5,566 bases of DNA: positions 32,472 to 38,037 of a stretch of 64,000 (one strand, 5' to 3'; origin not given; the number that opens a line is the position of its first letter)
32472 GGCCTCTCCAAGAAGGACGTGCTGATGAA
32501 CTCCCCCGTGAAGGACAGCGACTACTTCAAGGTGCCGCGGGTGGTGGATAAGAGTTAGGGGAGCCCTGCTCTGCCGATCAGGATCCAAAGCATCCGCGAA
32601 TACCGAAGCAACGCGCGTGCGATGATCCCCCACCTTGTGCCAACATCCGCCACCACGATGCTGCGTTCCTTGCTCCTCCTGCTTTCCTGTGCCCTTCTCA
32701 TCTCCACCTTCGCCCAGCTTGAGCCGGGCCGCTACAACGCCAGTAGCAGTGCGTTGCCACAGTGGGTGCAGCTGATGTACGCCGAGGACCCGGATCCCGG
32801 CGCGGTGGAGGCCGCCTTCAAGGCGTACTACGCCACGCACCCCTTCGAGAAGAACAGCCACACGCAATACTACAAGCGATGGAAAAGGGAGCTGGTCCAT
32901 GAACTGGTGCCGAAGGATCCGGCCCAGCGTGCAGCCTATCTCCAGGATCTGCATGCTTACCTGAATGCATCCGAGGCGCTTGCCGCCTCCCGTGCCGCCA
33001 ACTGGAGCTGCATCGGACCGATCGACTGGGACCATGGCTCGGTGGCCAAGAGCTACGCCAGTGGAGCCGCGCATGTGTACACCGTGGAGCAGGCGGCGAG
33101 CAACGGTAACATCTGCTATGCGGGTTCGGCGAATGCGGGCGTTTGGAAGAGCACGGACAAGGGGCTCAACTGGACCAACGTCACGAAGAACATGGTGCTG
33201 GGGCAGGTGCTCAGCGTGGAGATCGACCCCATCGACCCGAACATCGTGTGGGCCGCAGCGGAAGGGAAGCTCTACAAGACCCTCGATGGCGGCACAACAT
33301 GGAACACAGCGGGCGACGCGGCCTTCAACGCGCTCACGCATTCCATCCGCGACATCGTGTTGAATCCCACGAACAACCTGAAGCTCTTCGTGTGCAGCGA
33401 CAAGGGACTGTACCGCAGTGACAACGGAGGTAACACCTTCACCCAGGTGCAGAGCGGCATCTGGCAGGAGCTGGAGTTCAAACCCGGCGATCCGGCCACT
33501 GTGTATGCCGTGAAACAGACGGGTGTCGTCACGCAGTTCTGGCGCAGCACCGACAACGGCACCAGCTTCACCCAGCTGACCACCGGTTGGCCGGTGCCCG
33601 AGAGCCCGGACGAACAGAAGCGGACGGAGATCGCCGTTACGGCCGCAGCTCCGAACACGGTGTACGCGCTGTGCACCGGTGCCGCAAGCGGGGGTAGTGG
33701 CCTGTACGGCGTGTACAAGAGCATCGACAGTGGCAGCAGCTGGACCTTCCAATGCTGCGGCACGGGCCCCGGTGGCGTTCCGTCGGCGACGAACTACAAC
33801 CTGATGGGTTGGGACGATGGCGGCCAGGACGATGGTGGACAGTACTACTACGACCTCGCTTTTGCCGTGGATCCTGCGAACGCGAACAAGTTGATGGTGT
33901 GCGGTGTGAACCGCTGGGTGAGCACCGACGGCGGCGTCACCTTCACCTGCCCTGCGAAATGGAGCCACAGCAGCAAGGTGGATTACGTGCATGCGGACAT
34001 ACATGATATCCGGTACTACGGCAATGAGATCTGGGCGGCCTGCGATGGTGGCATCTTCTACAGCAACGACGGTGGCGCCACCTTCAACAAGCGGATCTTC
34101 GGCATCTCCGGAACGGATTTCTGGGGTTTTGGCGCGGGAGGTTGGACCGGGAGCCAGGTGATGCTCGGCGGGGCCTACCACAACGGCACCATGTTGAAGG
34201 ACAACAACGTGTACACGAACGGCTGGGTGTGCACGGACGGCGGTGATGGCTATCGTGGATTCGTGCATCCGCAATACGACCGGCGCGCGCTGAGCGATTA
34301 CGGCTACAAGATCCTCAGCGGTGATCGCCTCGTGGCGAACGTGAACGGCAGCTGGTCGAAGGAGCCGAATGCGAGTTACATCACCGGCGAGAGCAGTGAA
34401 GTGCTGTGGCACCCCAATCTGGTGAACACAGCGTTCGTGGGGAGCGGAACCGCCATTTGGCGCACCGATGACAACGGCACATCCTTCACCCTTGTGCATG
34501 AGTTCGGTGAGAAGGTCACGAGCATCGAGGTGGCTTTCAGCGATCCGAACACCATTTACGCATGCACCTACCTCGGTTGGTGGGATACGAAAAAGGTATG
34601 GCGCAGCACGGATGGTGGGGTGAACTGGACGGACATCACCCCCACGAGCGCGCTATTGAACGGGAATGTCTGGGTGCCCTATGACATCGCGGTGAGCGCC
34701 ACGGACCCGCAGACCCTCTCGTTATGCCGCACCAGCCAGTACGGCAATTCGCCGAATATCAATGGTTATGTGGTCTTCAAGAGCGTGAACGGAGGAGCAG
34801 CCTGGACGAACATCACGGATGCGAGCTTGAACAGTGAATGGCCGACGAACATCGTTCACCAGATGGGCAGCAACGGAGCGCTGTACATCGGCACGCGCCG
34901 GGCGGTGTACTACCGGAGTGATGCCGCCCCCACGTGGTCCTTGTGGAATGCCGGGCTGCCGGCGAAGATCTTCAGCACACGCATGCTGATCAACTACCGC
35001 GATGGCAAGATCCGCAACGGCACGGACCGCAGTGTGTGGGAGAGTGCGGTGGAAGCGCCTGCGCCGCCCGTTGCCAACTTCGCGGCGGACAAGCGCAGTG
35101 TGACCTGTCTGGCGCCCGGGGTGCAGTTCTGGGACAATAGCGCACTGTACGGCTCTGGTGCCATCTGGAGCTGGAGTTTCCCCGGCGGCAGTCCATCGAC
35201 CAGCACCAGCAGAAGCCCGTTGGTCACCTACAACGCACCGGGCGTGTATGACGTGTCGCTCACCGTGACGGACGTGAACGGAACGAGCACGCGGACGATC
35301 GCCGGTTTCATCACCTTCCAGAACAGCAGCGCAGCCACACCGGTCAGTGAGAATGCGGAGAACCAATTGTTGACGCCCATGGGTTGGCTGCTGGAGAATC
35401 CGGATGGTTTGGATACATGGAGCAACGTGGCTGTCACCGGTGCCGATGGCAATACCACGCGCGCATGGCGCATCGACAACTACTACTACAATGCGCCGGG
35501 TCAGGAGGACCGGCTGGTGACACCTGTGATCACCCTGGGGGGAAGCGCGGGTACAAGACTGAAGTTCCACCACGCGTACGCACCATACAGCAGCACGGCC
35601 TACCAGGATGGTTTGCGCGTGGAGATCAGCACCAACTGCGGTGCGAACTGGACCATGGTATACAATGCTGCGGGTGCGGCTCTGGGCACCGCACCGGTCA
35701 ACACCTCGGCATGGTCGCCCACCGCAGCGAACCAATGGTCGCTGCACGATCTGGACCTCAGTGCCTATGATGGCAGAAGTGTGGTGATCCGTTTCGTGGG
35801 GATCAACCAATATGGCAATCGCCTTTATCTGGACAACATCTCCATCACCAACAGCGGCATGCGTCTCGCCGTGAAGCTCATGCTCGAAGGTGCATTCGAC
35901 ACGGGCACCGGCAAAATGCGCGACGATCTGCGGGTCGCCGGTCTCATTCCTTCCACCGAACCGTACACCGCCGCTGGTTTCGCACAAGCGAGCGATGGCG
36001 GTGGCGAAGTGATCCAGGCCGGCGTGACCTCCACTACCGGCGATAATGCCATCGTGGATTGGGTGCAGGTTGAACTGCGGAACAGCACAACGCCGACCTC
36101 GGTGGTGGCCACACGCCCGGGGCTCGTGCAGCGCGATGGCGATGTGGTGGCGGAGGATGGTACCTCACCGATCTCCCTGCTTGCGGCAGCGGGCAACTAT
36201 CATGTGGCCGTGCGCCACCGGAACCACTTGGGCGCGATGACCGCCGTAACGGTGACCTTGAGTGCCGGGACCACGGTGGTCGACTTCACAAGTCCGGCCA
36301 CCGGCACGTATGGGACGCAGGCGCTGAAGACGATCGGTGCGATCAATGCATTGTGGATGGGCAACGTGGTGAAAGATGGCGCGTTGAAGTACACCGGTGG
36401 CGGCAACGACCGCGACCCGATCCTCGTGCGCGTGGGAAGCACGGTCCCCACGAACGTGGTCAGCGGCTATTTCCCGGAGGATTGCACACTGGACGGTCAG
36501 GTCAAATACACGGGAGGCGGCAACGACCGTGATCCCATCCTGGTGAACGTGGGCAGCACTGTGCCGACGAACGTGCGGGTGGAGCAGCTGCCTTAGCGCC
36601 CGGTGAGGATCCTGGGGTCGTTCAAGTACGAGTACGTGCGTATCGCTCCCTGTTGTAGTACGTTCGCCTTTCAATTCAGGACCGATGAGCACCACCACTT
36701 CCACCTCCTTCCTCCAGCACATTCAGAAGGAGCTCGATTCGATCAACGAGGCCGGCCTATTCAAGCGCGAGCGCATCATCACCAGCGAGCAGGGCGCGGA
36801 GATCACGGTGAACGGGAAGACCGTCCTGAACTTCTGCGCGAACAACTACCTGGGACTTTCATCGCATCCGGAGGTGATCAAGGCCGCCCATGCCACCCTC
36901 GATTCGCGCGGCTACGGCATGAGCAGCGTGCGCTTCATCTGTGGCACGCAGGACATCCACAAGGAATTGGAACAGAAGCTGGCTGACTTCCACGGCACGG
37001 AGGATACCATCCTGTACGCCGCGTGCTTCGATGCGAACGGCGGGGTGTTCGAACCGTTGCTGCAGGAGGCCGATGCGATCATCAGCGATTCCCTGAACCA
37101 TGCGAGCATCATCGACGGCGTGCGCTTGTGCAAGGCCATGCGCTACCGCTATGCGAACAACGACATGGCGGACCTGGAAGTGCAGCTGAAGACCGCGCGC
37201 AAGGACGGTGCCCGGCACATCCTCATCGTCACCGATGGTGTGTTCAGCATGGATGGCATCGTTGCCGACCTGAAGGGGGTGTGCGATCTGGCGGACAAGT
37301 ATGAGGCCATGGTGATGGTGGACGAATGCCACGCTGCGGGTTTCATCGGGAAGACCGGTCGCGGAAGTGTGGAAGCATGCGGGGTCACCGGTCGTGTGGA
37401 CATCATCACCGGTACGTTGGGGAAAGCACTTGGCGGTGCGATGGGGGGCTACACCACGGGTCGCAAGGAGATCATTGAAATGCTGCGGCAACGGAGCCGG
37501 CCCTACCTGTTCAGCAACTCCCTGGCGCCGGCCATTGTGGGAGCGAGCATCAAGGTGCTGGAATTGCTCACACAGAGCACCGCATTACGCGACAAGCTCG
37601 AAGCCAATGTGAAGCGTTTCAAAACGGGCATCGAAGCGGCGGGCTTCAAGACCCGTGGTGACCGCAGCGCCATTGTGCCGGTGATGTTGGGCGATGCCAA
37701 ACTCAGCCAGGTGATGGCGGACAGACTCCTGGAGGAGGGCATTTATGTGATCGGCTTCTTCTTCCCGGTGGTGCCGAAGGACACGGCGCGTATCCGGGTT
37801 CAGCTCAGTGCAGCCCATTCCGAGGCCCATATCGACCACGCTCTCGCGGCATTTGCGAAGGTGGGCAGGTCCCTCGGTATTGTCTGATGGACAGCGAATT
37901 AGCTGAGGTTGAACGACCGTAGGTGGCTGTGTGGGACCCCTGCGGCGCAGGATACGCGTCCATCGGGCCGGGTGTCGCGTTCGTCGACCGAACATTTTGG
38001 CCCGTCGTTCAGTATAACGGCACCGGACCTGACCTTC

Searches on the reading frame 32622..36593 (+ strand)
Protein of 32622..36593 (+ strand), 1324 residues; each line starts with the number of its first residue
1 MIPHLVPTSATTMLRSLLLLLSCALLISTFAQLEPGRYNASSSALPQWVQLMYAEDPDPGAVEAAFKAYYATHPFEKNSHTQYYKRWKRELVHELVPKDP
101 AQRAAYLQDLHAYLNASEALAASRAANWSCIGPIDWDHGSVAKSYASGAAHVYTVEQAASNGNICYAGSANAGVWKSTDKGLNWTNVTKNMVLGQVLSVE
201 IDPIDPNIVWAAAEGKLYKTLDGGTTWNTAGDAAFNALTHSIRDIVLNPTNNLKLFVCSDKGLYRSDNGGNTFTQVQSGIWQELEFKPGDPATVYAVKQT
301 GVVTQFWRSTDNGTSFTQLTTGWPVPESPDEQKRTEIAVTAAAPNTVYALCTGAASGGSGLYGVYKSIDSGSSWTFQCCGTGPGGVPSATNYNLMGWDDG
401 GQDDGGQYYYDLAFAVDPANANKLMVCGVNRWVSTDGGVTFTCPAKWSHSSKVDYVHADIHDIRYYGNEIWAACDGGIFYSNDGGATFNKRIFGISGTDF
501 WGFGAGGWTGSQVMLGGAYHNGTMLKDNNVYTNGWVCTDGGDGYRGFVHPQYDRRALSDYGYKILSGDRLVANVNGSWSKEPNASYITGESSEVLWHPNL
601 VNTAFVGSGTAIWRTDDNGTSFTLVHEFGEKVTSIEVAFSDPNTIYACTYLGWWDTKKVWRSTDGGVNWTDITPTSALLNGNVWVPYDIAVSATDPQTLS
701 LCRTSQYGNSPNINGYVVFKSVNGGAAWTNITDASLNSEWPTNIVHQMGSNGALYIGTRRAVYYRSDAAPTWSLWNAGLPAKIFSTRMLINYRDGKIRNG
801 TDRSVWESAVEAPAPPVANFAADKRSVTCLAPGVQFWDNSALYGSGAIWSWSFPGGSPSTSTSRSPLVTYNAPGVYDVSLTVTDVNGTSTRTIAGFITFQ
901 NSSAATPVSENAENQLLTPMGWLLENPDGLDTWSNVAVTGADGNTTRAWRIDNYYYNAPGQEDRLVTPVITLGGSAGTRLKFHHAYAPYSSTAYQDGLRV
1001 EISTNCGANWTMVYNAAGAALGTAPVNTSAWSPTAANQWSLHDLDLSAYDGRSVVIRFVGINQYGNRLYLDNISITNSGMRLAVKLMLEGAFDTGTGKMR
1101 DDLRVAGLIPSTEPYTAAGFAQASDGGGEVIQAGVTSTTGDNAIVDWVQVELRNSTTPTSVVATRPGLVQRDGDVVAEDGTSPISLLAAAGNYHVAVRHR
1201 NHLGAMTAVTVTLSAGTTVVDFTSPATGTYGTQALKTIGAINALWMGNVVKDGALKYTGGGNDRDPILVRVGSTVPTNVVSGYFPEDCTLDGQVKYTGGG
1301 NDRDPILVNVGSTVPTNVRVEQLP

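Call 8: search_protein_families(library=pfam, proteins=[window:32622-36593:+], max_evalue=0.01)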
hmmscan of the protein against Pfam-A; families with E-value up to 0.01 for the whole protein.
window:32622-36593:+ (1324 aa): 4 families
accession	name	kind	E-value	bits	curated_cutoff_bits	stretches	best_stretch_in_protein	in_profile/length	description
PF15902.12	Sortilin-Vps10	-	1.1e-24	87.5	33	3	263-375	3-110/446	Sortilin, neurotensin receptor 3,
PF00801.26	PKD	-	4.8e-10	39.7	23.5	1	834-892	17-75/80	PKD domain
PF18911.6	PKD_4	-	4.5e-09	36.7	27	1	814-892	2-78/85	PKD domain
PF21471.3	Reelin_subrepeat-B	-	0.001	19.3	27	0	978-1075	38-126/127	Reelin subrepeat B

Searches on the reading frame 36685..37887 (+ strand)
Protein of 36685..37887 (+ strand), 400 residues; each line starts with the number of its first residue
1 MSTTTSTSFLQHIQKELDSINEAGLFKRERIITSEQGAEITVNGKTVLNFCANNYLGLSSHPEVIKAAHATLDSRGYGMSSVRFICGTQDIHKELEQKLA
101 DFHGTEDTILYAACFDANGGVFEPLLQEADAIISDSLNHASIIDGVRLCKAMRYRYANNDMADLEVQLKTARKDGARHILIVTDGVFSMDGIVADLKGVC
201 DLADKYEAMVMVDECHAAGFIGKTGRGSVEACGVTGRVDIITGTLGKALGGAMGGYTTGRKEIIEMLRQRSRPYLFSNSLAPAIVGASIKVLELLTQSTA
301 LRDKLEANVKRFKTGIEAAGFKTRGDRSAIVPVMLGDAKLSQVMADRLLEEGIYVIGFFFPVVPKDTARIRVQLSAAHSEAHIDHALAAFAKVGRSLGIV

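Call 55: find_encoding_contigs(protein=window:36685-37887:+, flank=1000, max_places=3)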
Protein window:36685-37887:+ (400 aa): no gene with exactly this product is on record in the collection.
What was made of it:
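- Tried and rejected: Exact look-up of the window's kbl product to find the source contig: not on record (call 55).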

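Call 58: search_protein_families(library=pfam, proteins=[window:36685-37884:+], max_evalue=0.00001)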
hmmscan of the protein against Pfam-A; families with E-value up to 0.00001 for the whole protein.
window:36685-37884:+ (400 aa): 2 families
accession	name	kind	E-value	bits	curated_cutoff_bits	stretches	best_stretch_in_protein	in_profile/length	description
PF00155.27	Aminotran_1_2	-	6.1e-68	230.1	19.7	1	46-389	2-360/361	Aminotransferase class I and II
PF00202.27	Aminotran_3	-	1.1e-07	31.4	30.5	1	196-359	213-375/403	Aminotransferase class-III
